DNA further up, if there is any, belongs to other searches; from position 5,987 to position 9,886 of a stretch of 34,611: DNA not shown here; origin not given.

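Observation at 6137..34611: Unlisted, open-ended 28.5-kb ORF: a secreted, wall-anchored protein of at least 9,491 aa fills 82% of the window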

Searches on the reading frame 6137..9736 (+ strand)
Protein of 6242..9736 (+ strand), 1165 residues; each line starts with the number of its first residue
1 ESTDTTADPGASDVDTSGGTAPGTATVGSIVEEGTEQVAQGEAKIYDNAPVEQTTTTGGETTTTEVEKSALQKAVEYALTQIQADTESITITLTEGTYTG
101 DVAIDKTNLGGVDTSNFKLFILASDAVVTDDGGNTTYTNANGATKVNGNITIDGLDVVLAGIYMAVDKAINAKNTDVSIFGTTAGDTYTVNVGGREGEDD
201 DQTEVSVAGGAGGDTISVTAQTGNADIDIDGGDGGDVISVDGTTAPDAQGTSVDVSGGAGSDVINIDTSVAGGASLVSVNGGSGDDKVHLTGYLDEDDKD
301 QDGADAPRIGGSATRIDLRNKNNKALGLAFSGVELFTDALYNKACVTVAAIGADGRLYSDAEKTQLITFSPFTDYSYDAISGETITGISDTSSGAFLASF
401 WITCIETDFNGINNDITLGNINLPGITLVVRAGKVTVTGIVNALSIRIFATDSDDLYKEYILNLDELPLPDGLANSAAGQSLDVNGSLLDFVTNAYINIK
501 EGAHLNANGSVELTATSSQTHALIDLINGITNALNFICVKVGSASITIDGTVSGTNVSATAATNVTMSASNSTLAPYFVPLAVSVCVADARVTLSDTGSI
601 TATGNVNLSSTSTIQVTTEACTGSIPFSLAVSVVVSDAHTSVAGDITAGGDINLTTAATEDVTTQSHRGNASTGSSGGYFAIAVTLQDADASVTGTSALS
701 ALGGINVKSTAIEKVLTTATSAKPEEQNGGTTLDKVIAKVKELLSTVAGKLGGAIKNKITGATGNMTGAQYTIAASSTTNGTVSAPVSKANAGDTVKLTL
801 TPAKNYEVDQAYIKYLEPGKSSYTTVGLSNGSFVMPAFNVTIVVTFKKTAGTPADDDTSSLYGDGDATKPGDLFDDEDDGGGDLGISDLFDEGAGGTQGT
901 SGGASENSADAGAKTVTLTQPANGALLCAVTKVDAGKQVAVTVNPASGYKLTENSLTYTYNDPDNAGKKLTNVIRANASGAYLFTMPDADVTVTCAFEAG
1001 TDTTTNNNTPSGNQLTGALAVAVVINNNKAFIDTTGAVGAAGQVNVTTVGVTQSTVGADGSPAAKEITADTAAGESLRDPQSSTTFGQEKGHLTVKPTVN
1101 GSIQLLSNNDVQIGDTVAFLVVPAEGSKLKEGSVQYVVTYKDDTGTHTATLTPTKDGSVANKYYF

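Call 24: search_protein_families(library=pfam, proteins=[window:6137-9133:+], max_evalue=1)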
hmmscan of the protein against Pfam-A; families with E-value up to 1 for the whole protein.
window:6137-9133:+ (999 aa): 1 family
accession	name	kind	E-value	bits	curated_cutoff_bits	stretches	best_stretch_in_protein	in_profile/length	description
PF18998.6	Flg_new_2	-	2.3e-05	24.7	23.6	2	806-884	1-72/73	Divergent InlB B-repeat domain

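Call 42: search_protein_representatives(protein=window:6242-9736:+)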
Query: 1165 residues. Proteins with E-value up to 0.001 (for the whole library): 918; up to 1e-10: 324; up to 1e-30: 56. The best 150 are listed.
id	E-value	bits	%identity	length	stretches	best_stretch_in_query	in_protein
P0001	1.3e-134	467.1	38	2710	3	7-1164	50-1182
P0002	3.6e-132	459.0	40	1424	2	22-1163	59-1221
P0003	5.8e-126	438.5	41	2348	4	10-1077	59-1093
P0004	7.5e-121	421.6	39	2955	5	48-1073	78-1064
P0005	2.1e-118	413.5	38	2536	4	17-1148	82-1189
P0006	2.3e-101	357.0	37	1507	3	62-1163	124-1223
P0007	4.7e-82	293.1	35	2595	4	138-1088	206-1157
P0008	3.5e-80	286.9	36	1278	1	54-1079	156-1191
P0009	5.4e-79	283.0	35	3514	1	47-1109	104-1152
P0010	6.2e-77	276.2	33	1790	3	62-1147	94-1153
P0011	7.9e-77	275.8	37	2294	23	922-1010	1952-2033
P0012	6.1e-76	272.9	35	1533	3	539-1127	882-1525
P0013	3.1e-75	270.5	34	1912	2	51-1129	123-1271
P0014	1.2e-74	268.5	35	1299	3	255-1071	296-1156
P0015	4.1e-74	266.8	34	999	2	16-791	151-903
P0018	4.9e-65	236.8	31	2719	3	205-1131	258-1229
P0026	7.7e-52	193.1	40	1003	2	480-725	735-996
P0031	5.5e-47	177.0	31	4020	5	202-1158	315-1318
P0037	7.8e-43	163.3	31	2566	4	206-1159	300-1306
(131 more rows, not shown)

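Call 44: list_cluster_members(proteins=[P0001, P0002, P0003, P0004, P0005, P0007, P0009, P0018, P0031, P0037])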
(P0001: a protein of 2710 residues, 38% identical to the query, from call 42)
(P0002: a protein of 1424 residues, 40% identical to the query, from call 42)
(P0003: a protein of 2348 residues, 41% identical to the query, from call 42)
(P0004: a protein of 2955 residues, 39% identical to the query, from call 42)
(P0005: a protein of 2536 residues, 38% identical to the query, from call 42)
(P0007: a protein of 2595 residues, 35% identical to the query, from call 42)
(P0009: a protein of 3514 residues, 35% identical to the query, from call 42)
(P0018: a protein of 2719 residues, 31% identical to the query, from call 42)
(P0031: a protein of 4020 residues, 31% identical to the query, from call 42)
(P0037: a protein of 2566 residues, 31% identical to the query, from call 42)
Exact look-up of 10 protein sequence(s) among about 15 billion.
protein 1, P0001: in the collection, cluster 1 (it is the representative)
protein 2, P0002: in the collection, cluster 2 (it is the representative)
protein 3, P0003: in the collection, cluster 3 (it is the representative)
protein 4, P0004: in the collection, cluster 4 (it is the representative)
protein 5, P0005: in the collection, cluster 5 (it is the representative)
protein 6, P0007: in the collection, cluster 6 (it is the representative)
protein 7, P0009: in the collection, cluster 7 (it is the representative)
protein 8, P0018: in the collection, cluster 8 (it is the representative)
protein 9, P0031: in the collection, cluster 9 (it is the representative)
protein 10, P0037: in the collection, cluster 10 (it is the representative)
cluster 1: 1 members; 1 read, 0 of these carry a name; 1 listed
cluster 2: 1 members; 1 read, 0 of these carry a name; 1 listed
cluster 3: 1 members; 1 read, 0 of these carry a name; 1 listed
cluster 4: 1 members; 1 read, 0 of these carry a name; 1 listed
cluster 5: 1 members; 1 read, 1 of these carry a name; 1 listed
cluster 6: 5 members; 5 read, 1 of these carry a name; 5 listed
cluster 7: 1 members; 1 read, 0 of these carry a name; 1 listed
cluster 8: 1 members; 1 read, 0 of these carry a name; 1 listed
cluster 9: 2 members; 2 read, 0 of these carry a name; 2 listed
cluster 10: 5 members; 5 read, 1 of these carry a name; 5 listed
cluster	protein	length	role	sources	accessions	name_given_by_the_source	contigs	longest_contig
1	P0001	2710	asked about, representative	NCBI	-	-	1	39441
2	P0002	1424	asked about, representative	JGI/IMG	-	-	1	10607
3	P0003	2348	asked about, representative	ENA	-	-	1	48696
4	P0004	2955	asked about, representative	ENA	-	-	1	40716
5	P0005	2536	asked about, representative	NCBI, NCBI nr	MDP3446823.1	MAG: hypothetical protein Q8S22_02065, partial [Eubacteriales bacterium] | hypothetical protein [Eubacteriales bacterium]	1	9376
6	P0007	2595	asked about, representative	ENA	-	-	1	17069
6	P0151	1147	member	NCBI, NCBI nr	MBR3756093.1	MAG: hypothetical protein IKK48_03190, partial [Firmicutes bacterium] | hypothetical protein [Bacillota bacterium]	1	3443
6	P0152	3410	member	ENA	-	-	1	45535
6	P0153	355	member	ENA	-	-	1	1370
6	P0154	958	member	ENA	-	-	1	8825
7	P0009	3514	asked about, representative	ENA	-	-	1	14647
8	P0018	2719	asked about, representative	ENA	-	-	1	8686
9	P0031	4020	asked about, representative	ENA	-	-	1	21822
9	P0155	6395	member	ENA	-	-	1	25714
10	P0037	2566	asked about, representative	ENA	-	-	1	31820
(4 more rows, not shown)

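Call 82: find_encoding_contigs(protein=P0026, flank=10000, max_places=3)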
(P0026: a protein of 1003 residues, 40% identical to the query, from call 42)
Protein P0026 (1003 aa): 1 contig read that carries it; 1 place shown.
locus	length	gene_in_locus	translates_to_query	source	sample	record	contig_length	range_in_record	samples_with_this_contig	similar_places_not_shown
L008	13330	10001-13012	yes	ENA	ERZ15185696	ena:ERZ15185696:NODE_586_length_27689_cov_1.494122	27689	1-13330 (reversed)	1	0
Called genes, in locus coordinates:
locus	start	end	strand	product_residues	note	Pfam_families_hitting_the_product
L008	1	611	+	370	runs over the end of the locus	PF00155:Aminotran_1_2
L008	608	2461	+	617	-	PF01855:POR_N, PF02775:TPP_enzyme_C, PF12837:Fer4_6 (faint), PF13237:Fer4_10 (faint), PF00037:Fer4 (weak)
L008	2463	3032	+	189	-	PF01558:POR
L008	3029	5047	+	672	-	PF02629:CoA_binding, PF13380:CoA_binding_2, PF13607:Succ_CoA_lig, PF19045:Ligase_CoA_2, PF13549:ATP-grasp_5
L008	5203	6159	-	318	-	-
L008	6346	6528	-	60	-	PF05067:Mn_catalase (weak)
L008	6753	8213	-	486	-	PF00239:Resolvase, PF07508:Recombinase, PF13408:Zn_ribbon_recom, PF14287:DUF4368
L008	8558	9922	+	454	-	PF00196:GerE, PF08281:Sigma70_r4_2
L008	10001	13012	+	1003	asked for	-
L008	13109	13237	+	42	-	-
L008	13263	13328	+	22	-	?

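Call 94: search_protein_families(library=ncbifam, proteins=[window:6137-9133:+], max_evalue=0.1)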
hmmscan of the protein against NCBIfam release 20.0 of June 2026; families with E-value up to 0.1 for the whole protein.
window:6137-9133:+ (999 aa): 0 families
